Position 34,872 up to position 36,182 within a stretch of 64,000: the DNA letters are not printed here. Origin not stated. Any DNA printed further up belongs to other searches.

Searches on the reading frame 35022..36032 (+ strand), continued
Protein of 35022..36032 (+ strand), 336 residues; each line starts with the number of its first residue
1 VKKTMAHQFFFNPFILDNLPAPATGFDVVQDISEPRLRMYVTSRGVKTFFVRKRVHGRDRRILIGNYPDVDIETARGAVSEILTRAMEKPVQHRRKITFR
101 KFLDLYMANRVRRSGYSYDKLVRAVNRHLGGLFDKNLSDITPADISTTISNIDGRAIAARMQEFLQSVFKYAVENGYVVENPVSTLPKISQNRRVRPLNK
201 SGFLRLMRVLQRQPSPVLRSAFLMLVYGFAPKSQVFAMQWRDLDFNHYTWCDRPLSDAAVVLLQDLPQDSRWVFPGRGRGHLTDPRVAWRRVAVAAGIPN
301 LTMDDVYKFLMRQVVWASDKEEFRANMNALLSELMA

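Call 73: find_encoding_contigs(protein=P0232, flank=5000, max_places=3)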
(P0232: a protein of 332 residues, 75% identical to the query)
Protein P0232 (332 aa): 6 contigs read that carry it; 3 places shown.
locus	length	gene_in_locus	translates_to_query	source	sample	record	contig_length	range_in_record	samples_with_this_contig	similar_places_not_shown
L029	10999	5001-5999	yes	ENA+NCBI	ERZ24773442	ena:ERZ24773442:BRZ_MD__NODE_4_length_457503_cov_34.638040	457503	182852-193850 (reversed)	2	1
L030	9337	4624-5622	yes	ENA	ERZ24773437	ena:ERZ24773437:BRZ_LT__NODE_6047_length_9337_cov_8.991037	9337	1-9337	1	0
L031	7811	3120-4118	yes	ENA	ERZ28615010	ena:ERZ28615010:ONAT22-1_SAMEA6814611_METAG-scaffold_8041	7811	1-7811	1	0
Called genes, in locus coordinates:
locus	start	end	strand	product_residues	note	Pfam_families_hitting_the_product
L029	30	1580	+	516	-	-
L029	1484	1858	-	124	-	-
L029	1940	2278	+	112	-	-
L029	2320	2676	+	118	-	PF02033:RBFA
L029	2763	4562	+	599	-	PF00009:GTP_EFTU, PF03144:GTP_EFTU_D2, PF00679:EFG_C, PF06421:LepA_C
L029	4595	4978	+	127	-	-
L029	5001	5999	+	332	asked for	PF13356:Arm-DNA-bind_3 (weak), PF22022:Phage_int_M (faint)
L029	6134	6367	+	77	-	PF14573:PP-binding_2 (weak), PF00550:PP-binding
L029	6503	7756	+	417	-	PF00109:ketoacyl-synt, PF00108:Thiolase_N (faint), PF02801:Ketoacyl-synt_C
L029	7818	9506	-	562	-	PF00501:AMP-binding, PF13193:AMP-binding_C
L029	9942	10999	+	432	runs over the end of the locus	-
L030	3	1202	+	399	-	?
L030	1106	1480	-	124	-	-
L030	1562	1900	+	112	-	-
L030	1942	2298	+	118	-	PF02033:RBFA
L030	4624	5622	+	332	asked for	PF13356:Arm-DNA-bind_3 (weak), PF22022:Phage_int_M (faint)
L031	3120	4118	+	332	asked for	PF13356:Arm-DNA-bind_3 (weak), PF22022:Phage_int_M (faint)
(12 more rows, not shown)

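Call 93: find_related_loci(query=A5, collection=metagenome_contigs, flank=6000)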
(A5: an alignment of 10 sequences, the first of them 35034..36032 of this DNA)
Query A5 (332 aa) in metagenome_contigs; peptide patterns used: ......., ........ (x = any residue, [..] = any of these).
385 stretches matched a pattern; 152 encode a relative of the query (tblastn E <= 1e-3); the best 80 are kept; 80 distinct loci.
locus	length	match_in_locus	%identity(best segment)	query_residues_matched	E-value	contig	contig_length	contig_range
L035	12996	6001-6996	78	1-332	6e-180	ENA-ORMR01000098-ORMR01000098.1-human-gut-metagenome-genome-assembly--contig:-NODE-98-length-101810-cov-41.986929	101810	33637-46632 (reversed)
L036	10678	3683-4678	78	1-332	9e-173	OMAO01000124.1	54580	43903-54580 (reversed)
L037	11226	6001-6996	70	1-332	3e-159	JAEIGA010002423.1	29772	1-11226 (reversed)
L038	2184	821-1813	70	1-331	8e-171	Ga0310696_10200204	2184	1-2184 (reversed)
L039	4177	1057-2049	68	1-331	4e-162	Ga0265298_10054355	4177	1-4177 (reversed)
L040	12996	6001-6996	71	1-332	1e-157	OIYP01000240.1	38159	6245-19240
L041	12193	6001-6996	71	1-332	3e-157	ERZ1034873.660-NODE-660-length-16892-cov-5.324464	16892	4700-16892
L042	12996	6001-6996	71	1-332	5e-157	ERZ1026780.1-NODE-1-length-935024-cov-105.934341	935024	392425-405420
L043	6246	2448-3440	68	1-331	3e-157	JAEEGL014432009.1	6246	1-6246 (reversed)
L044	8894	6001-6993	73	1-332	2e-156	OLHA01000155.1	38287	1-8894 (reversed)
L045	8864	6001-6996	71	1-332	2e-156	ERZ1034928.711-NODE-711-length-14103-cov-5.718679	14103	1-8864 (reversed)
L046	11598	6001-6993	73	1-332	1e-156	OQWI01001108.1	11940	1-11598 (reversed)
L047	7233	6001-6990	69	1-330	3e-156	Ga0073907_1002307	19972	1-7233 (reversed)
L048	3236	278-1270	68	1-331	4e-163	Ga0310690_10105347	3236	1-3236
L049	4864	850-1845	69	1-332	5e-158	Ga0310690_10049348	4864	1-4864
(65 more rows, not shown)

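Call 94: find_related_loci(query=A5, collection=viral_contigs, flank=6000)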
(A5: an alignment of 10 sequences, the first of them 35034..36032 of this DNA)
Query A5 (332 aa) in viral_contigs; peptide patterns used: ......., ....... (x = any residue, [..] = any of these).
52 stretches matched a pattern, but none encodes a relative of the query by tblastn (E <= 1e-3).
